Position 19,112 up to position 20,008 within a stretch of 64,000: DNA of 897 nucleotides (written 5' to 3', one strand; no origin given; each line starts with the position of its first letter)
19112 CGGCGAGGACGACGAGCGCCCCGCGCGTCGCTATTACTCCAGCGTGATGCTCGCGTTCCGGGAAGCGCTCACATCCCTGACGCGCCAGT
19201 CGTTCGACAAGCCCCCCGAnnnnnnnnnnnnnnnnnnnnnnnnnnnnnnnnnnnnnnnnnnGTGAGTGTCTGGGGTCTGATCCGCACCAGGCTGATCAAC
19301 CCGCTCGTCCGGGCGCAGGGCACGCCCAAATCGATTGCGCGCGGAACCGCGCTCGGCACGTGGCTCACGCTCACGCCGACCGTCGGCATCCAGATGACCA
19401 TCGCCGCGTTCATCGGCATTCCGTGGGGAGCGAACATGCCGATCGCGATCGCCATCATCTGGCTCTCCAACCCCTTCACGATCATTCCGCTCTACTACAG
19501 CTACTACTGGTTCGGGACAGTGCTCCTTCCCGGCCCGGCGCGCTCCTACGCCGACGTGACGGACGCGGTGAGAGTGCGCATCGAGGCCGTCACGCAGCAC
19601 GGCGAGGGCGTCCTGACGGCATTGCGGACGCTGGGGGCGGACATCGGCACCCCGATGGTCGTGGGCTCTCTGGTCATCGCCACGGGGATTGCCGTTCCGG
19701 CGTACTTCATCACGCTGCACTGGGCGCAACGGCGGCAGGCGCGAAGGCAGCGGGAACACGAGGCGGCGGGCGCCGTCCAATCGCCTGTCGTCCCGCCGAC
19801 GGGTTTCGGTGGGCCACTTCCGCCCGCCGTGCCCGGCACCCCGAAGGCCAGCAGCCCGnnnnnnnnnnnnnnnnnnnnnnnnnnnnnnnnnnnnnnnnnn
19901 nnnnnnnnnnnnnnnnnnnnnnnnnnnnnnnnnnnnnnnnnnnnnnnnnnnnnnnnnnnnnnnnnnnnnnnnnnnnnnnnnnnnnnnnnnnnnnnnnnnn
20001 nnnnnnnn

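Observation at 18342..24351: Unknown envelope module fused by GTGA overlaps onto ispA-dxs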

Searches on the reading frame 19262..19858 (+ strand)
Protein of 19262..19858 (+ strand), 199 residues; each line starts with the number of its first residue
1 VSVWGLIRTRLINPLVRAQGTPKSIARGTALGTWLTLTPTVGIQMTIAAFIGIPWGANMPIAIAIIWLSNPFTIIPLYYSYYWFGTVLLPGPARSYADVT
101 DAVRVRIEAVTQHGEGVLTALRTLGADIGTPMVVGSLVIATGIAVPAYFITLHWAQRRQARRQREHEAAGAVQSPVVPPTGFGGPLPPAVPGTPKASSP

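Call 8: search_protein_families(library=pfam, proteins=[window:19262-19858:+], max_evalue=0.01)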
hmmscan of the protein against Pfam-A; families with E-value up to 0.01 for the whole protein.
window:19262-19858:+ (199 aa): 1 family
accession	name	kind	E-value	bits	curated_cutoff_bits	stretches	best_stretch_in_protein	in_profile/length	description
PF09835.14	DUF2062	-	6.5e-32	111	27.4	1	13-163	9-146/147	Uncharacterized protein conserved in bacteria (DUF2062)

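Call 9: search_protein_families(library=ncbifam, proteins=[window:19262-19858:+], max_evalue=0.01)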
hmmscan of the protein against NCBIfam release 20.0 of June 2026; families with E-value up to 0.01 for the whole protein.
window:19262-19858:+ (199 aa): 2 families
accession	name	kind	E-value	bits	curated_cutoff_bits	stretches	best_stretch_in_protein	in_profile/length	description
NF047382.1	T4SS_eff_BspA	equivalog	3.4e-08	33.5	300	1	15-166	36-175/179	type IV secretion system effector BspA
TIGR03546.1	TIGR03546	subfamily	0.00019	21.3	79.45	0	16-51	10-45/154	TIGR03546 family protein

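Call 20: find_homologous_proteins(query=window:19262-19858:+)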
Query window:19262-19858:+ (199 aa): 16 proteins with E <= 0.001 among 569 candidates.
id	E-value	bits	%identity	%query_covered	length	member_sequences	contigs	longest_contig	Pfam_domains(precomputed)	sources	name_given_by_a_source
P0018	5.1e-125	433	100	100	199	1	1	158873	PF09835.15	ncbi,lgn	-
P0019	5.4e-97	341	78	100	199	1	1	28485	PF09835.15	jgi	-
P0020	1.9e-87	310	71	99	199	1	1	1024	PF09835.15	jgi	jgi:uncharacterized protein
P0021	4.9e-87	309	73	97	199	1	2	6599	PF09835.15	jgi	jgi:uncharacterized protein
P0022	4.3e-76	273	66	96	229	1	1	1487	PF09835.15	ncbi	-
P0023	8.7e-59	217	61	73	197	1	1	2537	PF09835.15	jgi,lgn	-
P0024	6.0e-58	214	61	87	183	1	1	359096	PF09835.15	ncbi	ncbi:MAG: DUF2062 domain-containing protein [Planctomycetota bacterium]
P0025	2.1e-55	206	57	73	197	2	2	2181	PF09835.15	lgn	-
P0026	1.5e-53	199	50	99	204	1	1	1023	PF09835.15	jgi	jgi:uncharacterized protein (DUF2062 family)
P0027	2.0e-53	199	51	95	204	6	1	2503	PF09835.15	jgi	jgi:hypothetical protein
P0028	3.4e-52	195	51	77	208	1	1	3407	PF09835.15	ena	-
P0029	2.1e-51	192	53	94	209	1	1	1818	PF09835.15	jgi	-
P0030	6.0e-51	191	54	78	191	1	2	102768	PF09835.15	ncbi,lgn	-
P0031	5.8e-43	165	55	70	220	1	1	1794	PF09835.15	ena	-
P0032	8.5e-6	43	31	82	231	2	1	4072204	PF09835.15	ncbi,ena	-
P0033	5.3e-4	38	29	80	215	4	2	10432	PF09835.15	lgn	-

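Call 24: find_encoding_contigs(protein=P0030, flank=8000, max_places=2)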
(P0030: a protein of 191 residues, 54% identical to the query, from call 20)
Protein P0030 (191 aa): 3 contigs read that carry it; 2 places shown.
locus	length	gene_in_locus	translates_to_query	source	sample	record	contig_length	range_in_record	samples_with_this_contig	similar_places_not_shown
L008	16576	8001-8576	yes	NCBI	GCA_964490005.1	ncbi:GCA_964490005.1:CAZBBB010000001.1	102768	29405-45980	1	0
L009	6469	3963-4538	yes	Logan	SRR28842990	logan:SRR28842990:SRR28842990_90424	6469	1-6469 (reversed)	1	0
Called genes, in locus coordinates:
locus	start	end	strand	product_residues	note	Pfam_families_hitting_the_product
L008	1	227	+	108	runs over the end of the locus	-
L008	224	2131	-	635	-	PF22904:NOMO1-like_2nd (faint), PF10670:DUF4198 (faint), PF00775:Dioxygenase_C (faint), PF13620:CarboxypepD_reg, PF17802:SpaA (faint), PF20598:DUF6795 (faint), PF13620:CarboxypepD_reg, PF13620:CarboxypepD_reg, +4 more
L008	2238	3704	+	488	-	-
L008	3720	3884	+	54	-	-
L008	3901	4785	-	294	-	PF02899:Phage_int_SAM_1, PF00589:Phage_integrase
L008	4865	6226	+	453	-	PF04715:, PF00425:Chorismate_bind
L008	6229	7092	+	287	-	PF01063:Aminotran_4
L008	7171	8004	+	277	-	-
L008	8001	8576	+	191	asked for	PF09835:DUF2062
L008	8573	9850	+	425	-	-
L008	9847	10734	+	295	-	PF00348:polyprenyl_synt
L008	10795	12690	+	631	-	PF13292:DXP_synthase_N, PF00456:Transketolase_N (weak), PF00676:E1_dh (weak), PF02779:Transket_pyr, PF02780:Transketolase_C, PF17147:PFOR_II (weak)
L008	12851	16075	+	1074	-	-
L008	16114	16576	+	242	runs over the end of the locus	PF02585:PIG-L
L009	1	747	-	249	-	?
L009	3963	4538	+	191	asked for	PF09835:DUF2062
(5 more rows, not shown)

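Call 25: find_encoding_contigs(protein=P0032, flank=6000, max_places=2)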
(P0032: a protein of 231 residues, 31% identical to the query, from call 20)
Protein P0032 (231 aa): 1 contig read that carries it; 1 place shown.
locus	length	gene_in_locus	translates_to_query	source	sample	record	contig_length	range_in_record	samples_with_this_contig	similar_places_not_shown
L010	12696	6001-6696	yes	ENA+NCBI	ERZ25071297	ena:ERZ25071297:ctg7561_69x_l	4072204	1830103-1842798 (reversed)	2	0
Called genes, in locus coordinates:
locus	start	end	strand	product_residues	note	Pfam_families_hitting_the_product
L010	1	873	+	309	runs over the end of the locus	PF00551:Formyl_trans_N, PF02911:Formyl_trans_C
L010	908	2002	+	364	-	PF00155:Aminotran_1_2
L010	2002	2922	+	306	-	-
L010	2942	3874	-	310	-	PF00126:HTH_1, PF03466:LysR_substrate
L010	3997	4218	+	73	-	PF06568:YjiS-like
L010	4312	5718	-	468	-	PF01565:FAD_binding_4, PF02913:FAD-oxidase_C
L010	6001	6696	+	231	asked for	PF09835:DUF2062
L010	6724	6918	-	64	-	-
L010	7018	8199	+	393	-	PF21016:RlmN_N, PF04055:Radical_SAM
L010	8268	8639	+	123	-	PF03788:LrgA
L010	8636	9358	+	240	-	PF04172:LrgB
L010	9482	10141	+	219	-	PF02630:SCO1-SenC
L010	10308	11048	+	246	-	PF00117:GATase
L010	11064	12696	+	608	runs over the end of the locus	PF00009:GTP_EFTU, PF01926:MMR_HSR1 (faint), PF22042:EF-G_D2, PF03144:GTP_EFTU_D2, PF00679:EFG_C, PF21018:BipA_C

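Call 41: find_related_loci(query=A6, collection=genome_contigs, flank=7000)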
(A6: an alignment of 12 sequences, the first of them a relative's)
Query A6 (199 aa) in genome_contigs; peptide patterns used: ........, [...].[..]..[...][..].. (x = any residue, [..] = any of these).
259 stretches matched a pattern; 248 encode a relative of the query (tblastn E <= 1e-3); the best 80 are kept; 80 distinct loci.
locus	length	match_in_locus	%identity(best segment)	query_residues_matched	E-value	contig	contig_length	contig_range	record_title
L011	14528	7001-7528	60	1-174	2e-61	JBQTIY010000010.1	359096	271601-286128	MAG: Planctomycetota bacterium isolate SAW251 c_000000192701, whole genome shotgun sequence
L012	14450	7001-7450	55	6-155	8e-50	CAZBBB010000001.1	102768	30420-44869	MAG TPA_asm: uncultured Phycisphaerales bacterium isolate SRP287453_co1_82 genome assembly, contig: NODE_226_length_1027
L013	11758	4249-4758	50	7-178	3e-46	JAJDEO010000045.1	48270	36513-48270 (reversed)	MAG: Planctomycetota bacterium isolate OFTM221 OFTM221_44, whole genome shotgun sequence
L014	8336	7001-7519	45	1-173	3e-44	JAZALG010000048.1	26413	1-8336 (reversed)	MAG: Planctomycetota bacterium isolate XB_MAG91 DB_MAG91_0048, whole genome shotgun sequence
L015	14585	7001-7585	42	1-185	2e-42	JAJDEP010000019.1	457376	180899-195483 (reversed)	MAG: Planctomycetota bacterium isolate OFTM347 OFTM347_18, whole genome shotgun sequence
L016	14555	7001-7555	35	6-192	9e-32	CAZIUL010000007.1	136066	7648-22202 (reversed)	MAG TPA_asm: uncultured Phycisphaerales bacterium isolate SRP077602_co1_433 genome assembly, contig: NODE_157_length_136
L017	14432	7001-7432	39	7-156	2e-29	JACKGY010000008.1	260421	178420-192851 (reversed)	MAG: Planctomycetota bacterium isolate HK-STAS-PLAN-3 HK-STAS-PLAN-3_8, whole genome shotgun sequence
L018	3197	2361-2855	35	10-174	4e-29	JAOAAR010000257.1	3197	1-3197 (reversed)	MAG: Planctomycetota bacterium isolate SKW154 NODE_253_length_3197_cov_2.890705, whole genome shotgun sequence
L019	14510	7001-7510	39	6-174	3e-28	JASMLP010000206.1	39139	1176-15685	MAG: Planctomycetota bacterium isolate Arabian9_MAG_43 c_000001721396, whole genome shotgun sequence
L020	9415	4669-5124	35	3-163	2e-27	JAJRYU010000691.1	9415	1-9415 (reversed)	MAG: Planctomycetota bacterium isolate Dive96_bin3.79 k141_4424322, whole genome shotgun sequence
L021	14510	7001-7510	34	3-181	6e-27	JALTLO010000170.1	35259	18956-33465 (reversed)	MAG: Planctomycetota bacterium isolate S139_metabat1_scaf2bin.037 S139_NODE_714_length_35259_cov_1.675168, whole genome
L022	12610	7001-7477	37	5-168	5e-27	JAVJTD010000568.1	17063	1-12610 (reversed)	MAG: Planctomycetota bacterium isolate G1-WW12-33 k141_83236, whole genome shotgun sequence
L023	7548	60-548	39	1-167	8e-27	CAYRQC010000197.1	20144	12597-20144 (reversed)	MAG TPA_asm: uncultured Phycisphaerales bacterium isolate binchicken_co203_625 genome assembly, contig: k141_1238009, wh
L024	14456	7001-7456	36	10-167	9e-27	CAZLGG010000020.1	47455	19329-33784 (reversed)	MAG TPA_asm: uncultured Planctomycetia bacterium isolate SRP163575_co2_316 genome assembly, contig: NODE_788_length_4745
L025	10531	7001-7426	38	10-157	9e-27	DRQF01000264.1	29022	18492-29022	MAG TPA_asm: Planctomycetota bacterium isolate HyVt-576 HyVt-576_k145_888861, whole genome shotgun sequence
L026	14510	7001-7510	35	5-177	8e-27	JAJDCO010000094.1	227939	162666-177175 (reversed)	MAG: Planctomycetota bacterium isolate OFTM77 OFTM77_93, whole genome shotgun sequence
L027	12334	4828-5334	34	3-184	4e-26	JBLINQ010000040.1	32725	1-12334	MAG: Planctomycetota bacterium isolate 3300053785_211 Ga0535658_0002287, whole genome shotgun sequence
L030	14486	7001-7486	40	10-172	8e-25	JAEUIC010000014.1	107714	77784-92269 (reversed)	MAG: Planctomycetota bacterium isolate new MAG-33 k141_2029630, whole genome shotgun sequence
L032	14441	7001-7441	39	3-154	4e-24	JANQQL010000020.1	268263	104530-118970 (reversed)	MAG: Planctomycetota bacterium isolate IP29b_bin.26 k99_1307763, whole genome shotgun sequence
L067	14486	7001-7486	33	5-166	8e-19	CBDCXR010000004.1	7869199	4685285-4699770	MAG: Planctomycetota bacterium isolate 4b603351-8a71-4708-9f49-a82285727c68 genome assembly, contig: contig_4, whole gen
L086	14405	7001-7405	33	4-141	5e-17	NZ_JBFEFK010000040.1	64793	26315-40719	Maioricimonas sp. JC845 40, whole genome shotgun sequence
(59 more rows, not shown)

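Call 48: search_protein_families(library=pfam, proteins=[L021:6051-6935:+, L021:7513-8220:+, L021:8217-9638:+, L021:9964-11427:+, L017:8219-9607:+, L017:9951-11447:+, L030:6965-8398:+, L030:8373-9629:+, L030:9721-11691:+, L016:7757-9355:+], max_evalue=0.01)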
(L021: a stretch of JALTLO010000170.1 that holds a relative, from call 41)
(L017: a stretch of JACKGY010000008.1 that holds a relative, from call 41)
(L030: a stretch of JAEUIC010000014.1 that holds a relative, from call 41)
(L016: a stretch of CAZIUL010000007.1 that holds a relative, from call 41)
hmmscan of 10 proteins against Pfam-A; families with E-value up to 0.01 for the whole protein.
L021:6051-6935:+ (294 aa): 9 families
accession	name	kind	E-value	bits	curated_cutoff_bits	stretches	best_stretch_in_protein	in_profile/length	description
PF13646.12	HEAT_2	-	1.9e-13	50.9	27.7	2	169-220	11-61/88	HEAT repeats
PF24714.1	TOR1L1_N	-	7.2e-05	22.7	43.3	1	80-156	163-241/281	TORTIFOLIA1 N-terminal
PF02985.28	HEAT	-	0.00013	22.4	23.5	0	129-151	3-25/31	HEAT repeat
PF12717.13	Cnd1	-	0.00053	20.5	26.4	0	185-239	54-105/162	non-SMC mitotic condensation complex subunit 1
PF00514.29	Arm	-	0.0018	18.7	20.6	0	127-152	13-38/41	Armadillo/beta-catenin-like repeat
PF11838.14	ERAP1_C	-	0.0032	17.4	38.2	1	100-213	122-242/318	ERAP1-like C-terminal domain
PF03130.22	HEAT_PBS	-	0.0075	17.2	20.9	0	142-163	1-23/27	PBS lyase HEAT-like repeat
PF23702.2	ARM_ECM29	-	0.0075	16.3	27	0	116-215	115-211/212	ECM29, ARM-like repeats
PF13525.12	YfiO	-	0.008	16.4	25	0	95-147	14-65/203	Outer membrane lipoprotein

L021:7513-8220:+ (235 aa): 0 families

L021:8217-9638:+ (473 aa): 1 family
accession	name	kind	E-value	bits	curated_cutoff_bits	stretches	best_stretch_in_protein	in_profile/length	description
PF23735.1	KIF9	-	0.0034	18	31.9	1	197-300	13-114/140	Kinesin-like protein KIF9 domain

L021:9964-11427:+ (487 aa): 3 families
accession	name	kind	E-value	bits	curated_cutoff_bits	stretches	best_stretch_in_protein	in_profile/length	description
PF02601.20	Exonuc_VII_L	-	1e-99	334.5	35.9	1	160-474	1-314/315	Exonuclease VII, large subunit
PF13742.12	tRNA_anti_2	-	3.3e-28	98.2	27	1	44-136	1-94/95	OB-fold nucleic acid binding domain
PF01336.31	tRNA_anti-codon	-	1.4e-08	35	27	1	65-136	2-72/75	OB-fold nucleic acid binding domain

L017:8219-9607:+ (462 aa): 1 family
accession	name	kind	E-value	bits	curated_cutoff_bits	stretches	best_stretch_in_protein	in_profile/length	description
PF25785.1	TPR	-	0.006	17.3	27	1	235-303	2-70/110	Nucleoprotein TPR-like domain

L017:9951-11447:+ (498 aa): 3 families
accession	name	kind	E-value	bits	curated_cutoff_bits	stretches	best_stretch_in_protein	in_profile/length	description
PF02601.20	Exonuc_VII_L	-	6e-97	325.4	35.9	1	180-494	1-314/315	Exonuclease VII, large subunit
PF13742.12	tRNA_anti_2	-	1.3e-30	105.9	27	1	64-157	1-95/95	OB-fold nucleic acid binding domain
PF01336.31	tRNA_anti-codon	-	3.3e-09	37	27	1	84-157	1-73/75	OB-fold nucleic acid binding domain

L030:6965-8398:+ (477 aa): 1 family
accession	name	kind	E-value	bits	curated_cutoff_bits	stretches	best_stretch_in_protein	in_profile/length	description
PF09835.14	DUF2062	-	1.5e-37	129.3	27.4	1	12-159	6-142/147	Uncharacterized protein conserved in bacteria (DUF2062)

L030:8373-9629:+ (418 aa): 0 families

L030:9721-11691:+ (656 aa): 5 families
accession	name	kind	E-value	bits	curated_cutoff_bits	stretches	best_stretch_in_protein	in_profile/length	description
PF12072.13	RNase_Y_N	-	1.2e-18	67.7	32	1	164-339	24-199/201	RNase Y N-terminal region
PF01966.28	HD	-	9.8e-15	55.3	22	1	472-564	1-115/116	HD domain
PF00013.35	KH_1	-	1.2e-08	35.1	21.5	1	350-407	4-65/66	KH domain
PF13083.13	KH_KhpA-B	-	0.0014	18.9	32.1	1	320-372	2-54/73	KhpA/KhpB, KH domain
PF08668.18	HDOD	-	0.0096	15.9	22.9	1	470-546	93-172/196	HDOD domain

L016:7757-9355:+ (532 aa): 1 family
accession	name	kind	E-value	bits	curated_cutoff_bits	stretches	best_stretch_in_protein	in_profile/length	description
PF06188.17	HrpE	-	0.006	16.9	23.5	0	79-173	34-130/191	HrpE/YscL/FliH and V-type ATPase subunit E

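Call 60: search_protein_families(library=ncbifam, proteins=[L021:8217-9638:+, L016:7757-9355:+, L030:8373-9629:+, L032:8230-9612:+, L021:7513-8220:+, L024:7504-8208:+, L030:6965-8398:+, L008:8573-9850:+], max_evalue=10)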
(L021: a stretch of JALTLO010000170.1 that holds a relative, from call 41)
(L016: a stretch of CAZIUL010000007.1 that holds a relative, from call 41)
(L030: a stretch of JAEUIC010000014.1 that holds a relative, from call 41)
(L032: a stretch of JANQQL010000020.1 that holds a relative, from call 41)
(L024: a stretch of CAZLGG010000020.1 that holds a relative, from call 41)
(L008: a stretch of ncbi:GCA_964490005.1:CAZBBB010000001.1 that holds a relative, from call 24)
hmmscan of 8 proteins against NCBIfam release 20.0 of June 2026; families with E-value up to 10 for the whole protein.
L021:8217-9638:+ (473 aa): 12 families
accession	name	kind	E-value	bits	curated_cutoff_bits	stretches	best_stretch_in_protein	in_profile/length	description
NF045780.1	TrlF_fam_ATP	equivalog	0.013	14.2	350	1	107-316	511-705/944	TrlF family AAA-like ATPase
TIGR02168.1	SMC_prok_B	equivalog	0.019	12.7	567.35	1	69-328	709-965/1181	chromosome segregation protein SMC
NF004285.1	PRK05696.1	equivalog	0.034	13.9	179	1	133-196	9-72/171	flagellar basal body-associated protein FliL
NF047706.1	LIC12611_phage_tail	subfamily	0.039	12.7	480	2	213-290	15-92/628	LIC12611 family phage tail protein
NF041291.1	StbC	equivalog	0.042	14.2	100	1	74-156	24-108/122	plasmid stabilization protein StbC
TIGR04527.1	mycoplas_twoTM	subfamily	0.084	12.5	125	1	188-291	36-139/248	MG_279/MG_280 family protein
NF045487.1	ASRP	equivalog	0.15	10.6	300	1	205-327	313-438/593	archaea-specific SMC-related protein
TIGR04211.1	SH3_and_anchor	equivalog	0.69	9.5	65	1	211-299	68-152/198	TIGR04211 family SH3 domain-containing protein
TIGR03752.1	conj_TIGR03752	hypoth_equivalog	1.5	8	241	1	149-330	8-178/471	TIGR03752 family integrating conjugative element protein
NF006543.0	PRK09039.1-2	equivalog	1.8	8.3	305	1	152-306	32-185/350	peptidoglycan -binding protein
NF008180.0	PRK10929.1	equivalog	4.2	5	809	1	206-287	165-237/1109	miniconductance mechanosensitive channel MscM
TIGR02169.1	SMC_prok_A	equivalog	4.2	4.9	729.4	1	176-325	354-501/1165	chromosome segregation protein SMC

L016:7757-9355:+ (532 aa): 2 families
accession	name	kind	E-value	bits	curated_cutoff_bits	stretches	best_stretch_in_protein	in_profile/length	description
TIGR01687.1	moaD_arch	subfamily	0.05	14.1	49.5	1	71-102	25-56/88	MoaD family protein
NF045780.1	TrlF_fam_ATP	equivalog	0.062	12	350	1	89-251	370-546/944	TrlF family AAA-like ATPase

L030:8373-9629:+ (418 aa): 1 family
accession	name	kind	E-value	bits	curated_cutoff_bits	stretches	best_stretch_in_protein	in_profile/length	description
NF041299.1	RiPP_near_DynW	subfamily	8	7.4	40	1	46-69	19-42/68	DynW-associated RiPP peptide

L032:8230-9612:+ (460 aa): 0 families

L021:7513-8220:+ (235 aa): 1 family
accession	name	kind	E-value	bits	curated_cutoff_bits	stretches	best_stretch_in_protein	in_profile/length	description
NF010651.0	PRK14050.1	equivalog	0.12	10.4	884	1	62-157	298-386/730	TonB-dependent siderophore receptor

L024:7504-8208:+ (234 aa): 0 families

L030:6965-8398:+ (477 aa): 2 families
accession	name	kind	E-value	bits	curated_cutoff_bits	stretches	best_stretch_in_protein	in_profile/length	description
NF047382.1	T4SS_eff_BspA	equivalog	9.6e-11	41.8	300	1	18-156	36-166/179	type IV secretion system effector BspA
TIGR03546.1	TIGR03546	subfamily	0.0012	18.8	79.45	1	21-95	12-85/154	TIGR03546 family protein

L008:8573-9850:+ (425 aa): 4 families
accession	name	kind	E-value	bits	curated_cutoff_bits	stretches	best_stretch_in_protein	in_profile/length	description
TIGR02169.1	SMC_prok_A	equivalog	0.014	13.1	729.4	1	68-200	315-445/1165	chromosome segregation protein SMC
TIGR02168.1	SMC_prok_B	equivalog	0.031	12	567.35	1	89-196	333-441/1181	chromosome segregation protein SMC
TIGR04211.1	SH3_and_anchor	equivalog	0.14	11.7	65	1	96-196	56-159/198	TIGR04211 family SH3 domain-containing protein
NF033930.1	pneumo_PspA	exception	0.5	9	850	1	76-195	177-306/659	pneumococcal surface protein A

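Call 75: search_solved_structures(query=A6, max_evalue=1)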
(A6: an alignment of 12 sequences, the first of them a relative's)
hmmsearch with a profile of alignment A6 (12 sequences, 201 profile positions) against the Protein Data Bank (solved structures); distinct sequences matched with E-value up to 1: 5.
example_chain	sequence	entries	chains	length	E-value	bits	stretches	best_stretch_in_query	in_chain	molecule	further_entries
28ye_P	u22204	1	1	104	0.15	14.9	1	100-173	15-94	Large ribosomal subunit protein bL21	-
6jeo_aK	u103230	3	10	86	0.59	12.9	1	29-56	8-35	Photosystem I reaction center subunit PsaK 1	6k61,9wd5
6tcl_K1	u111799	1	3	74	0.71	12.7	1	33-56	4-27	Photosystem I reaction center subunit PsaK 1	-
7qv8_A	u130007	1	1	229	0.78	12.6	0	112-164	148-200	DNA repair protein RAD51 homolog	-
6tcl_K2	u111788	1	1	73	0.87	12.4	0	35-56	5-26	Photosystem I reaction center subunit PsaK 1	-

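Call 82: search_protein_families(library=pfam, proteins=[L086:2962-5256:-, L086:5373-6479:-, L086:6923-7543:+, L086:7617-8588:+, L086:9019-10155:+, L067:5444-6709:+, L067:6872-7615:+, L067:7721-8836:+, L067:8464-10596:+, L067:4586-5350:+], max_evalue=0.001)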
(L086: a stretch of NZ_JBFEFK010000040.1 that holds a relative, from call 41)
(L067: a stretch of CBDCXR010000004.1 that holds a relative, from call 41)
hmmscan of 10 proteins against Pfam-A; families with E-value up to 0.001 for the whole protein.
L086:2962-5256:- (764 aa): 2 families
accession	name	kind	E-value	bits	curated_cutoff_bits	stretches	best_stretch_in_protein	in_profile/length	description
PF22007.2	DUF6930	-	1.3e-17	64.6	27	2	316-425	8-118/123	Domain of unknown function (DUF6930)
PF23988.1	DUF7309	-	3.4e-11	43.3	27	1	593-713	3-126/170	Domain of unknown function (DUF7309)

L086:5373-6479:- (368 aa): 0 families

L086:6923-7543:+ (206 aa): 1 family
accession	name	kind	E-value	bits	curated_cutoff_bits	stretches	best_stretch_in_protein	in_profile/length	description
PF09835.14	DUF2062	-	1.1e-32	113.5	27.4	1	32-182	5-145/147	Uncharacterized protein conserved in bacteria (DUF2062)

L086:7617-8588:+ (323 aa): 2 families
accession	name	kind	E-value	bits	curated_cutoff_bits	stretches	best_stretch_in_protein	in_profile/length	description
PF00294.29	PfkB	-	2.7e-51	175.1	25.8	1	15-301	8-297/302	pfkB family carbohydrate kinase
PF08543.17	Phos_pyr_kin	-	0.00025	20.9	27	1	181-267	107-205/246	Phosphomethylpyrimidine kinase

L086:9019-10155:+ (378 aa): 0 families

L067:5444-6709:+ (421 aa): 2 families
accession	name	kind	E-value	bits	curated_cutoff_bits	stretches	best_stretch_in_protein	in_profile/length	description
PF06738.18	ThrE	-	8.6e-57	192.8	26.3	2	8-243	2-237/241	Putative threonine/serine exporter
PF12821.13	ThrE_2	-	1.5e-19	70.9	27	1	270-392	4-127/129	Threonine/Serine exporter, ThrE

L067:6872-7615:+ (247 aa): 1 family
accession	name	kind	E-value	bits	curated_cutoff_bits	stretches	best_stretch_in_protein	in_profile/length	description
PF09835.14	DUF2062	-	4.7e-36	124.4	27.4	1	45-201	3-145/147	Uncharacterized protein conserved in bacteria (DUF2062)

L067:7721-8836:+ (371 aa): 0 families

L067:8464-10596:+ (710 aa): 0 families

L067:4586-5350:+ (254 aa): 5 families
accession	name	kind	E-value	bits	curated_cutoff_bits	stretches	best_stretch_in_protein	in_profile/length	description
PF00583.31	Acetyltransf_1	-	7.7e-16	58.9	20.7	1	136-239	17-116/116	Acetyltransferase (GNAT) family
PF13302.13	Acetyltransf_3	-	5e-12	47.1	25.4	1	104-240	4-138/138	Acetyltransferase (GNAT) domain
PF13508.13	Acetyltransf_7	-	3.6e-11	43.7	27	1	157-241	4-84/84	Acetyltransferase (GNAT) domain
PF08445.16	FR47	-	3.3e-08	33.8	22.1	1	182-247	21-85/86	FR47-like protein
PF13673.13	Acetyltransf_10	-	2.1e-07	31.4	23.6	1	149-244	24-111/128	Acetyltransferase (GNAT) domain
